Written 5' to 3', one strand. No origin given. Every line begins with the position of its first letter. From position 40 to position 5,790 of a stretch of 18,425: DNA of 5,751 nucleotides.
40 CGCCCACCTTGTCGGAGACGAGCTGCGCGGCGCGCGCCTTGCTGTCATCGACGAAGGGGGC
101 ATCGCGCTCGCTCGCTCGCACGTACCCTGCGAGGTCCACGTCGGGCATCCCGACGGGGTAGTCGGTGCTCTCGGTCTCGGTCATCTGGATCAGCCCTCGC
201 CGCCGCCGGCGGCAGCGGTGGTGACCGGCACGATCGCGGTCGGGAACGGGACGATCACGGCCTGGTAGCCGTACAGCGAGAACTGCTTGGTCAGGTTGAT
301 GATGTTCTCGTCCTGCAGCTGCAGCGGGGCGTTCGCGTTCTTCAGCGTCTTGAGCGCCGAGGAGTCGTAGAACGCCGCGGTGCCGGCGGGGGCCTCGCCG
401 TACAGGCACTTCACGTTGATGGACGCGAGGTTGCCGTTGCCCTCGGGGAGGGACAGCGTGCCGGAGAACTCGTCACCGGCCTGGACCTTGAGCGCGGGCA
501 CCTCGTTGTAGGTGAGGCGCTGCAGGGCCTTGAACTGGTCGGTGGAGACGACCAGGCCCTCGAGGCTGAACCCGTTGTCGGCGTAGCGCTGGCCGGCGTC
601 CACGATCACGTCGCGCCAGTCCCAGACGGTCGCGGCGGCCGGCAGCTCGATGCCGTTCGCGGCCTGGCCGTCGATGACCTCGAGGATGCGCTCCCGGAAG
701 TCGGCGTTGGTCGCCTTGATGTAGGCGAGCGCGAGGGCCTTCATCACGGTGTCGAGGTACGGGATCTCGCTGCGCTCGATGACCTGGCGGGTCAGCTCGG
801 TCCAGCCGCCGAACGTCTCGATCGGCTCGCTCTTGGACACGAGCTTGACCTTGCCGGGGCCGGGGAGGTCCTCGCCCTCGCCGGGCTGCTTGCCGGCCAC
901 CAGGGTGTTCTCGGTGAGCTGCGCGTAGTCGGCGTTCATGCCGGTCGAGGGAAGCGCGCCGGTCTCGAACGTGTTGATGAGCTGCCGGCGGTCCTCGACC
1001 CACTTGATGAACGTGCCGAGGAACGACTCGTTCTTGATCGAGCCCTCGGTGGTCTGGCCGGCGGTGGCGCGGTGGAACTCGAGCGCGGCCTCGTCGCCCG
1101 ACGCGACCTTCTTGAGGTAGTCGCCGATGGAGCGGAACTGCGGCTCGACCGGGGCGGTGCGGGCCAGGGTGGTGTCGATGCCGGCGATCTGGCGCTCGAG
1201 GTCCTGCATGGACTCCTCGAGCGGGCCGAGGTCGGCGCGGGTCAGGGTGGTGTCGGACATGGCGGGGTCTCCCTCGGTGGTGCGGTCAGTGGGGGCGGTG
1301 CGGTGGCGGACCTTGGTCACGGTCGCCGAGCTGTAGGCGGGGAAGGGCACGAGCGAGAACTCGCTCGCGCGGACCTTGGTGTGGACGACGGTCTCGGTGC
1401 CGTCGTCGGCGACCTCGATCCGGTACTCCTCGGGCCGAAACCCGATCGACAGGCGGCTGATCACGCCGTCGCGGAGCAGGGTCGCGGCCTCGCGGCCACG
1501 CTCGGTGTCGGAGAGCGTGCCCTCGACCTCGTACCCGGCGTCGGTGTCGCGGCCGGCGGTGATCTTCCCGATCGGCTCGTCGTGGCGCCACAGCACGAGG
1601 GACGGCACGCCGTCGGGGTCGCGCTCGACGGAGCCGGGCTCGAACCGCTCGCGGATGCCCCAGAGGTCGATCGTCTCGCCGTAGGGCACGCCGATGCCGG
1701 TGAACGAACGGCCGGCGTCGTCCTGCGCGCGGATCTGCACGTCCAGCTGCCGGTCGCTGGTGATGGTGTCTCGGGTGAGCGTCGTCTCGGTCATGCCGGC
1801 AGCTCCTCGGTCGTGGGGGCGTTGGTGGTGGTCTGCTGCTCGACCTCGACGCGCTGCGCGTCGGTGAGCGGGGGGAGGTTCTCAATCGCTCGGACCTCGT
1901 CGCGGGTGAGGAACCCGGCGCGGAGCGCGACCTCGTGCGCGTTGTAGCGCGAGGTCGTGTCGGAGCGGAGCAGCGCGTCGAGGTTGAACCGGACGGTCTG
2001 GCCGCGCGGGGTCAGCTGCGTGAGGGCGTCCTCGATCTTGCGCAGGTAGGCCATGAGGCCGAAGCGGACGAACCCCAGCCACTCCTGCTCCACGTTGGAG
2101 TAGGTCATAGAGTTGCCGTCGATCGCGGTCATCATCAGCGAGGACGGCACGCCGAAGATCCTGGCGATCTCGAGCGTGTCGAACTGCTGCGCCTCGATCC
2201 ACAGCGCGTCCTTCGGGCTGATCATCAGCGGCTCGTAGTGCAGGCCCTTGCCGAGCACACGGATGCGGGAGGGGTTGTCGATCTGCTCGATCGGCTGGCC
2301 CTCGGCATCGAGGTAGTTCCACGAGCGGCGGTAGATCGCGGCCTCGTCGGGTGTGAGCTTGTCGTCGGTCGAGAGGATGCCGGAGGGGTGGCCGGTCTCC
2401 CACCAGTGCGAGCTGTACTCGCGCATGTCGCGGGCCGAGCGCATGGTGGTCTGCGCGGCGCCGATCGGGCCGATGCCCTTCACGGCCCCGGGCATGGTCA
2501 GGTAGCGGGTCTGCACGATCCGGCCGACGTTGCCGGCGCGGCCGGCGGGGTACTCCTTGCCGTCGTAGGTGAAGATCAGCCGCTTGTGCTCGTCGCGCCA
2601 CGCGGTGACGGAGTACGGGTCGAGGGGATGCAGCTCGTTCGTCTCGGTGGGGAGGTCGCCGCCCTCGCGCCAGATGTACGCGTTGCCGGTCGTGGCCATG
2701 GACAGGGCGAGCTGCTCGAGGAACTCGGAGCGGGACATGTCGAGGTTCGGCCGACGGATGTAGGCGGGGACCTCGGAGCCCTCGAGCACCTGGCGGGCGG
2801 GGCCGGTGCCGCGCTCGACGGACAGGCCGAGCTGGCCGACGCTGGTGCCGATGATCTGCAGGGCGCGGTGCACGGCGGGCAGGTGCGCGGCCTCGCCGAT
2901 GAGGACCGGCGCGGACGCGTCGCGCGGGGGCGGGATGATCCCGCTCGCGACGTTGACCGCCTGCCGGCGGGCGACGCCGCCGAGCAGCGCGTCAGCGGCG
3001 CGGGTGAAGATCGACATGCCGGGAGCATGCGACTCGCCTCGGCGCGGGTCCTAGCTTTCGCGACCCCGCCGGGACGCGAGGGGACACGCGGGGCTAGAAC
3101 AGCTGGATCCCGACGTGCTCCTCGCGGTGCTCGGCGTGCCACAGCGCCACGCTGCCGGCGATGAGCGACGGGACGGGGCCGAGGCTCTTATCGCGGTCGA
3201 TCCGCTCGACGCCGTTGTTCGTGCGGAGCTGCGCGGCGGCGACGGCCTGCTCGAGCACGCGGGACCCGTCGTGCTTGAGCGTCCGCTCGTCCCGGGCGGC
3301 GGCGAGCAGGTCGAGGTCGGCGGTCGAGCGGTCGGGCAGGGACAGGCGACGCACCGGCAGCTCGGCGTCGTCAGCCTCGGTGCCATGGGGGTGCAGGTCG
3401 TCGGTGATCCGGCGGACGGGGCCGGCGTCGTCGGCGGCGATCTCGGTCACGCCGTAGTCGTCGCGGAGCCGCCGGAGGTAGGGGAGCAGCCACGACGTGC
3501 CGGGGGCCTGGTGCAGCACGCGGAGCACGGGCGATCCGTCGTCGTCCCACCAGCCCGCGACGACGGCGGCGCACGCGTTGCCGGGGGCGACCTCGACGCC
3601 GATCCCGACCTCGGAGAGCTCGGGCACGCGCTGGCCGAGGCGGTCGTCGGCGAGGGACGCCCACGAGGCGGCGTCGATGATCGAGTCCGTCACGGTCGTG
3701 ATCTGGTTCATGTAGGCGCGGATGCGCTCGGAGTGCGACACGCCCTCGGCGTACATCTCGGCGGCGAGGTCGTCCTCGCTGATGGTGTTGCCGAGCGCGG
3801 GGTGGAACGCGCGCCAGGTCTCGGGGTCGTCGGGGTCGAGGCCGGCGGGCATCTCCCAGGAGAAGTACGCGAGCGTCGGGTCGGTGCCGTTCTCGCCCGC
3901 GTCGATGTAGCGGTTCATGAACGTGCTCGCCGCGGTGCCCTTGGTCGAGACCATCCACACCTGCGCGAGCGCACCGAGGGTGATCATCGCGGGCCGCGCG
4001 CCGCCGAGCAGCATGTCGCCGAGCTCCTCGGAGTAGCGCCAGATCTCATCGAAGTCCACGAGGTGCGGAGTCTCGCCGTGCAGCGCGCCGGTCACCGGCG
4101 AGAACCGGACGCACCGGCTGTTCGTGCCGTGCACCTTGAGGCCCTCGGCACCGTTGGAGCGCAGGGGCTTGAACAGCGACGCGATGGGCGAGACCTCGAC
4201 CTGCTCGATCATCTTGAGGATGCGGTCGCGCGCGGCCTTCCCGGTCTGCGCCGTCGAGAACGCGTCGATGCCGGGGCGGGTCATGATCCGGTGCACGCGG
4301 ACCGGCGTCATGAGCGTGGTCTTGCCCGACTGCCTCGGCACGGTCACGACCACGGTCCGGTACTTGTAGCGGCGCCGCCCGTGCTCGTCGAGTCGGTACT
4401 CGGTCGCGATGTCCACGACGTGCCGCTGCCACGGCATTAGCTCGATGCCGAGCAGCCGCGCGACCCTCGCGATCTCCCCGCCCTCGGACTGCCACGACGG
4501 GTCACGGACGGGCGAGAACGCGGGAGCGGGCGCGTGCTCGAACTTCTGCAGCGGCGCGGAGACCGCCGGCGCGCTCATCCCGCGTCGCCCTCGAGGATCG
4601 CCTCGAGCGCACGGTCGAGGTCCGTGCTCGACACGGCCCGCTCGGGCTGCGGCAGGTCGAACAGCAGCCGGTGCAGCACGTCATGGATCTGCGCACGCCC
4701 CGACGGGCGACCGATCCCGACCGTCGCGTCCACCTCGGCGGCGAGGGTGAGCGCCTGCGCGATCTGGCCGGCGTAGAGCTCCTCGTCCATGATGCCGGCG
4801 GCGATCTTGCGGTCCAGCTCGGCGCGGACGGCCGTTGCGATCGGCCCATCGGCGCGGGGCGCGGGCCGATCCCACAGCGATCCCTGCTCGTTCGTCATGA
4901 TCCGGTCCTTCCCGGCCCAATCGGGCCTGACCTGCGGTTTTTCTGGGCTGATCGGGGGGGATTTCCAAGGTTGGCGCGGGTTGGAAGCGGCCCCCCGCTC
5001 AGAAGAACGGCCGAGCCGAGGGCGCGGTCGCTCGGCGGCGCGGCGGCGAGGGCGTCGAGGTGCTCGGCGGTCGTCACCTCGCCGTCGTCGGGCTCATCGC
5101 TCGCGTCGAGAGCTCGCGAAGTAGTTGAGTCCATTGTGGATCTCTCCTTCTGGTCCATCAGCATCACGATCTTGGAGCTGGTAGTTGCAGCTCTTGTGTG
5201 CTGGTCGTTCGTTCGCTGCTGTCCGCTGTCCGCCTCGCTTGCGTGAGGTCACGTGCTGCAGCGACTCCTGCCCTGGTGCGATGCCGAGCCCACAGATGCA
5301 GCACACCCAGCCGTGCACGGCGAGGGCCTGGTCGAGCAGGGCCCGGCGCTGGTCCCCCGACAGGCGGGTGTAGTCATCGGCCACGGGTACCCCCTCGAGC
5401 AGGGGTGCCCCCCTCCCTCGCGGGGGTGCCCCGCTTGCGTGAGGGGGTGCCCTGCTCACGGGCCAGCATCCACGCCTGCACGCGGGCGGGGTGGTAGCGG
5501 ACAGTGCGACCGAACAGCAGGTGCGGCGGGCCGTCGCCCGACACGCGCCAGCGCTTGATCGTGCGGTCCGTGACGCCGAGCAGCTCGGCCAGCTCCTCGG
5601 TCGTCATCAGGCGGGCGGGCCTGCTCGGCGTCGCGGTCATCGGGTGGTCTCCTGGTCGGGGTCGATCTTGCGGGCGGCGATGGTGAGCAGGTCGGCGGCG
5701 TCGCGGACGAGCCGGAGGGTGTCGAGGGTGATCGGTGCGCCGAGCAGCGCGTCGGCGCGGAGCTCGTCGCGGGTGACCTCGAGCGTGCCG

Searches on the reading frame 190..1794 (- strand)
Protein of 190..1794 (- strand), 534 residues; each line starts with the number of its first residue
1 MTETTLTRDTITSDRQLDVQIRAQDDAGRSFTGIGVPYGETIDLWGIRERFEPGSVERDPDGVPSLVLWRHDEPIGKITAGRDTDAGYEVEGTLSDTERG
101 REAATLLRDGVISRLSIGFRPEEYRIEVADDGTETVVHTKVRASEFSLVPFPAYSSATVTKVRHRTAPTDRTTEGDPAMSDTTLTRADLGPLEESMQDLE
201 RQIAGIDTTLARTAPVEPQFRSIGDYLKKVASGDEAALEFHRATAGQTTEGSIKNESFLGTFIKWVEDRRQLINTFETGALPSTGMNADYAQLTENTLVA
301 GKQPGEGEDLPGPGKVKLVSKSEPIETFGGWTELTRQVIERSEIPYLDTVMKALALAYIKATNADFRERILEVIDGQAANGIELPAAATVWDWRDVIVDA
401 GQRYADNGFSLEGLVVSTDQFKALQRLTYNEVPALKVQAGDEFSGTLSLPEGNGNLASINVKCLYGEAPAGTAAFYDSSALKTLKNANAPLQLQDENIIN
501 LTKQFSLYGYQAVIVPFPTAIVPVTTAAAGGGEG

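Call 38: search_dna_similar(query=window:190-1794:-, collection=phages, mode=protein, max_rows=25)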
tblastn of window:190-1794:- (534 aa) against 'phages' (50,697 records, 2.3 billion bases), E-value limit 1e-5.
Records with a match: 188; places in all: 188; records where one place covers at least 80% of the query: 140.
Best place of each record, by identity: <60% 188.
By first word of the organism name: Microbacterium 138; Moraxella 23; Pseudoalteromonas 7; Burkholderia 5; Tetraselmis 3; Geobacillus 2; Marinomonas 2; Exiguobacterium 1; Curtobacterium 1; Alteromonas 1; and 5 more.
By host as written in the record: Microbacterium foliorum NRRL B-24224 93; Microbacterium foliorum NRRL B-24224 SEA 35; Moraxella catarrhalis 23; Burkholderia sp. 5; - 3; Microbacterium paraoxydans NWU1 3; Tetraselmis viridis Rouch (Chlorophyta) 3; Microbacterium sp. 2; and 17 more.
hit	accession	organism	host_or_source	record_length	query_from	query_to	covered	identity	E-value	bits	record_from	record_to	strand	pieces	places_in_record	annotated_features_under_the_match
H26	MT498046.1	Microbacterium phage Hernandez44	Microbacterium foliorum NRRL B-24224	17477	8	510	94%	37.9%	2e-78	274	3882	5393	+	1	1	5: major capsid and protease fusion protein | 4: portal protein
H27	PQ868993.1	Microbacterium phage Gabbspett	Microbacterium foliorum NRRL B-24224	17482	8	510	94%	37.9%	2e-78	274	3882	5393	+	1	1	5: major capsid and protease fusion protein | 4: portal protein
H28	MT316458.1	Microbacterium phage McShie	Microbacterium foliorum NRRL B-24224 SEA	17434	8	510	94%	37.8%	3e-76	268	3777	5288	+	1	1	5: major capsid and protease fusion protein | 4: portal protein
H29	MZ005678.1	Microbacterium phage BrokMonster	Microbacterium foliorum NRRL B-24224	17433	8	510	94%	37.8%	3e-76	268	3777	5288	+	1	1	5: major capsid and protease fusion protein | 4: portal protein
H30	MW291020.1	Microbacterium phage Jerky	Microbacterium foliorum NRRL B-24224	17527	8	510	94%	37.7%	1e-77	272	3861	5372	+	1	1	5: major capsid and protease fusion protein | 4: portal protein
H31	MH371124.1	Microbacterium phage VitulaEligans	Microbacterium foliorum NRRL B-24224 SEA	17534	8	510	94%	37.7%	1e-77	272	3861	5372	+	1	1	5: major capsid and protease fusion protein | 4: portal protein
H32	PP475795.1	Exiguobacterium phage phiExGM16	Exiguobacterium sp. BV25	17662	1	510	96%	37.1%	4e-71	253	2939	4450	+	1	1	major head protein | portal protein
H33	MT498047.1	Microbacterium phage TinyTruffula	Microbacterium foliorum NRRL B-24224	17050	1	510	96%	37.1%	5e-77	270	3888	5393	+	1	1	5: major capsid and protease fusion protein | 4: portal protein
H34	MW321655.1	Microbacterium phage Lunatic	Microbacterium foliorum NRRL B-24224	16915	1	510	96%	36.9%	3e-76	268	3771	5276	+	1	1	5: major capsid and protease fusion protein | 4: portal protein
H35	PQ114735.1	Microbacterium phage Cazares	Microbacterium foliorium NRRL B-24224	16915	1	510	96%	36.9%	3e-76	268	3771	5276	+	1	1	5: major capsid and protease fusion protein | 4: portal protein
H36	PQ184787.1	Microbacterium phage Yami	Microbacterium foliorum NRRL B-24224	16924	1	510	96%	36.9%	3e-76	268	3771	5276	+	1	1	5: major capsid and protease fusion protein | 4: portal protein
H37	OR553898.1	Microbacterium phage PuffyCat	Microbacterium foliorum NRRL B-24224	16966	1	510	96%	36.9%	3e-76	268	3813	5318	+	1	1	5: major capsid and protease fusion protein | 4: portal protein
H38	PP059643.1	Microbacterium phage Niffler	Microbacterium foliorum NRRL B-24224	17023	1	510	96%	36.9%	3e-76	268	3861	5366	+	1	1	5: major capsid and protease fusion protein | 4: portal protein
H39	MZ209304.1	Microbacterium phage Trireme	Microbacterium foliorum NRRL B-24224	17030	1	510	96%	36.9%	3e-76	268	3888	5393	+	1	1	5: major capsid and protease fusion protein | 4: portal protein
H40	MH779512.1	Microbacterium phage Miaurora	Microbacterium foliorum NRRL B-24224 SEA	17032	1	510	96%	36.9%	3e-76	268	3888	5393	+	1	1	5: major capsid and protease fusion protein | 4: portal protein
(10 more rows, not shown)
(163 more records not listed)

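Call 50: find_encoding_contigs(protein=window:190-1791:-, flank=10000, max_places=10)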
Protein window:190-1791:- (533 aa): no gene with exactly this product is on record in the collection.

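Call 51: find_encoding_contigs(protein=window:193-1794:-, flank=10000, max_places=10)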
Protein window:193-1794:- (534 aa): 26 contigs read that carry it; 1 place shown.
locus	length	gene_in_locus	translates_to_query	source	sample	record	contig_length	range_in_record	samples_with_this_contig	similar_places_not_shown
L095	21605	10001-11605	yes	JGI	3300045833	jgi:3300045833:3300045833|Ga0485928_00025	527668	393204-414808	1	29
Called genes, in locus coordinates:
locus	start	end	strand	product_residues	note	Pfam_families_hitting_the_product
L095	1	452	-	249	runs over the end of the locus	PF04203:Sortase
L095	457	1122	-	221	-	PF05949:DUF881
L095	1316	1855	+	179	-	PF06781:CrgA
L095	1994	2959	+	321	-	-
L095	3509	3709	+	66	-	PF12728:HTH_17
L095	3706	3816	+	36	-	-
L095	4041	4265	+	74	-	-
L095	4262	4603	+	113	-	PF19761:DUF6248 (weak)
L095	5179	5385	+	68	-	-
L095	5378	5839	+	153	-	-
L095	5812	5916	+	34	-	-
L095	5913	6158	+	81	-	-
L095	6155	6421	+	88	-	PF12728:HTH_17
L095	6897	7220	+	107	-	-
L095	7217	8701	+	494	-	-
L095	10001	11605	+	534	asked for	PF04586:Peptidase_S78, PF25209:Phage_capsid_4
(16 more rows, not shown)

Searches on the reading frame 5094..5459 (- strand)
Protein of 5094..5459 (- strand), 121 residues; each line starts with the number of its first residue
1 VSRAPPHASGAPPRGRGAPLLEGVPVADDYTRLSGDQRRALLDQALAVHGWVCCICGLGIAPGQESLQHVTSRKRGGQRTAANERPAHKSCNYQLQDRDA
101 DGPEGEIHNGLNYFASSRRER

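Call 5: search_protein_families(library=pfam, proteins=[window:5094-5459:-], max_evalue=0.01)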
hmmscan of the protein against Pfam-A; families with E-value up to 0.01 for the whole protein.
window:5094-5459:- (121 aa): 1 family
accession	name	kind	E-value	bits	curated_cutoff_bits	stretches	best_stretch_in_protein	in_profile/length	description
PF01844.29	HNH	-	0.0039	17.7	21.4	1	53-97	1-46/47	HNH endonuclease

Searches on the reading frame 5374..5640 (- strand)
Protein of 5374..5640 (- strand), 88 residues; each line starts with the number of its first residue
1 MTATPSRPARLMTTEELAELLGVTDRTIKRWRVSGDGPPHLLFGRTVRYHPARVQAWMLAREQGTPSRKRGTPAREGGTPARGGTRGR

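Call 5: search_protein_families(library=pfam, proteins=[window:5374-5640:-], max_evalue=0.01)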
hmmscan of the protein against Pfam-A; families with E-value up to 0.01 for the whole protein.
window:5374-5640:- (88 aa): 6 families
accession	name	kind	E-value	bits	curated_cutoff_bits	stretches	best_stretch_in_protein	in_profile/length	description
PF12728.13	HTH_17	-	2.5e-11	44.1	27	1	11-60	1-49/51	Helix-turn-helix domain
PF13411.12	MerR_1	-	9.4e-05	22.9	21.6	1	12-51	1-40/69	MerR HTH family regulatory protein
PF13384.12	HTH_23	-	0.00019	21.6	24.6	1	9-32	15-38/50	Homeodomain-like domain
PF07037.17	YfeC-like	-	0.0011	19.7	22.9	1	12-31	1-20/122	Transcription regulator YfeC-like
PF00376.29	MerR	-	0.0029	17.8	28.2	1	13-31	1-19/38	MerR family regulatory protein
PF20432.4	Xre-like-HTH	-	0.0051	17.5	25.8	1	12-37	24-48/63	Antitoxin Xre-like helix-turn-helix domain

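Call 60: search_protein_families(library=phrogs, proteins=[window:5374-5640:-], max_evalue=0.001)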
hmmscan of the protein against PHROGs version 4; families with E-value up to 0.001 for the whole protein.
window:5374-5640:- (88 aa): 9 families
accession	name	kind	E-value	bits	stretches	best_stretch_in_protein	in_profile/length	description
phrog_66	-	integration and excision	4.4e-15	57.3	1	2-82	84-164/412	excisionase and transcriptional regulator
phrog_597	-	DNA, RNA and nucleotide metabolism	8.4e-09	36.7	1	2-70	103-173/200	DNA binding protein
phrog_57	-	head and packaging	1.4e-08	35.8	1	8-74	9-75/199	terminase small subunit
phrog_668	-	DNA, RNA and nucleotide metabolism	5.1e-06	27.3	1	10-63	62-115/181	HTH DNA binding protein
phrog_1763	-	DNA, RNA and nucleotide metabolism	1.7e-05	25.4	1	10-35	5-30/60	HTH DNA binding protein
phrog_2474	-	transcription regulation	3e-05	24.9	1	3-35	40-72/118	MerR-like transcriptional regulator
phrog_4745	-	DNA, RNA and nucleotide metabolism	0.00015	22.5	1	7-66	27-92/107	DNA binding protein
phrog_664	-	DNA, RNA and nucleotide metabolism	0.0002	22.3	1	11-67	52-103/210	DNA binding protein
phrog_10045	-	DNA, RNA and nucleotide metabolism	0.00028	21.7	1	10-48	19-57/74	HTH DNA binding protein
